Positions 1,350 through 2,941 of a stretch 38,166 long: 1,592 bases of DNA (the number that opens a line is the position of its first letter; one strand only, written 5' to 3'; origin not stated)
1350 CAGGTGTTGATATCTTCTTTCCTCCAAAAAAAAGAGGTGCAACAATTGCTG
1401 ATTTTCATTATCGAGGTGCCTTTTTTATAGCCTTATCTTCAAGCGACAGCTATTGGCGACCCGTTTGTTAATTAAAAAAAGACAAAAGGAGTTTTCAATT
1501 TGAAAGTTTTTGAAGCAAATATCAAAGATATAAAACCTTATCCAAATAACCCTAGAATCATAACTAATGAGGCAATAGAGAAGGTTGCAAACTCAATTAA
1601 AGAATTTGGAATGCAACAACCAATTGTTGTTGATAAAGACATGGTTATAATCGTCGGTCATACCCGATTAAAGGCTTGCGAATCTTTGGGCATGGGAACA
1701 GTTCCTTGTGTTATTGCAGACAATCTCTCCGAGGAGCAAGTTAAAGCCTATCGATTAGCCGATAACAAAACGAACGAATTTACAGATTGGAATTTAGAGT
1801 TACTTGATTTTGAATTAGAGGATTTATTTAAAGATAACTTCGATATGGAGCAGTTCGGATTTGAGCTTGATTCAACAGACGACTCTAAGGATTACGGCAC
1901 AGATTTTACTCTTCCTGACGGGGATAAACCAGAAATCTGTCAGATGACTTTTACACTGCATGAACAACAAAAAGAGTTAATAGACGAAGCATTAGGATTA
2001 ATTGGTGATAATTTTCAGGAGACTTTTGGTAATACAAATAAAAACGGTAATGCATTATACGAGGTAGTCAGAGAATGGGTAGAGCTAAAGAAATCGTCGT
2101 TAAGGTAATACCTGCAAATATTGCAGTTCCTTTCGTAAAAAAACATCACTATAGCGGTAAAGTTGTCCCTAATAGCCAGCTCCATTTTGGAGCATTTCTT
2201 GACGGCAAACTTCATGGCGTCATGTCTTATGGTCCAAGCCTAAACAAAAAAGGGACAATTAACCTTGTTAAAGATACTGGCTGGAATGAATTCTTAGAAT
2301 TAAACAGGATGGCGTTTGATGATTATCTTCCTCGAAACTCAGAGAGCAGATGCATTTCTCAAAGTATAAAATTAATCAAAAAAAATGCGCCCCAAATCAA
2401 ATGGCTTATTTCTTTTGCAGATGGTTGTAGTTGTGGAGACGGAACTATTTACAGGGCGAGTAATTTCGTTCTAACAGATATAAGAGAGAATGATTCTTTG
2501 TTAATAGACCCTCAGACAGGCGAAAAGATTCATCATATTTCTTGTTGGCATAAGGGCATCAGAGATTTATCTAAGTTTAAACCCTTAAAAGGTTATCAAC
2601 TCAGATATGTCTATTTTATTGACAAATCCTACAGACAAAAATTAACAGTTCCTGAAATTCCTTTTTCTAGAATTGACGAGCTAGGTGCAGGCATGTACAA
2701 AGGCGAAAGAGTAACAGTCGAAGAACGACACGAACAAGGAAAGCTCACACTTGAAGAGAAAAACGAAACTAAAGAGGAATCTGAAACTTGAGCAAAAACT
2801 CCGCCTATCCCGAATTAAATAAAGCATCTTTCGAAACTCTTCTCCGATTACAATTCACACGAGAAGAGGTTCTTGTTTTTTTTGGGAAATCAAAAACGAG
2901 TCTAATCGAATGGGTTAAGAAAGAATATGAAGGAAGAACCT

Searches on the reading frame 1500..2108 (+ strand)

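Call 35: search_protein_families(library=pfam, proteins=[window:1500-2108:+], max_evalue=0.001)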
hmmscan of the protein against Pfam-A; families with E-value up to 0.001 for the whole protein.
window:1500-2108:+ (202 aa): 1 family
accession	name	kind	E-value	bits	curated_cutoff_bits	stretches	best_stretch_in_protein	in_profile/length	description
PF02195.25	ParB_N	-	1.9e-11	44.3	26.3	1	3-89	3-93/95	ParB N-terminal domain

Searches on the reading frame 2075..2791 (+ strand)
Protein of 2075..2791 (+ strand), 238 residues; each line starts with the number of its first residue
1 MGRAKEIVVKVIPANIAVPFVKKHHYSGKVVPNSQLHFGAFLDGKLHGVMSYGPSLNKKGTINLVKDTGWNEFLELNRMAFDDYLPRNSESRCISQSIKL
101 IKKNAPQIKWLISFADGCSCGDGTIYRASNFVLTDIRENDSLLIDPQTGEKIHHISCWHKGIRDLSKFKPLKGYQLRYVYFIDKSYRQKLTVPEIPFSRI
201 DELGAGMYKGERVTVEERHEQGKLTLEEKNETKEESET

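Call 35: search_protein_families(library=pfam, proteins=[window:2075-2791:+], max_evalue=0.001)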
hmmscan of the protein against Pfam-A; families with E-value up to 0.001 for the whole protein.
window:2075-2791:+ (238 aa): 1 family
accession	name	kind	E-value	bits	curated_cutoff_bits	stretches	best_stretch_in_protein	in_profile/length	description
PF25680.1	Mom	-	1.9e-53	181.6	27.1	1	7-198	2-201/202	Mom protein family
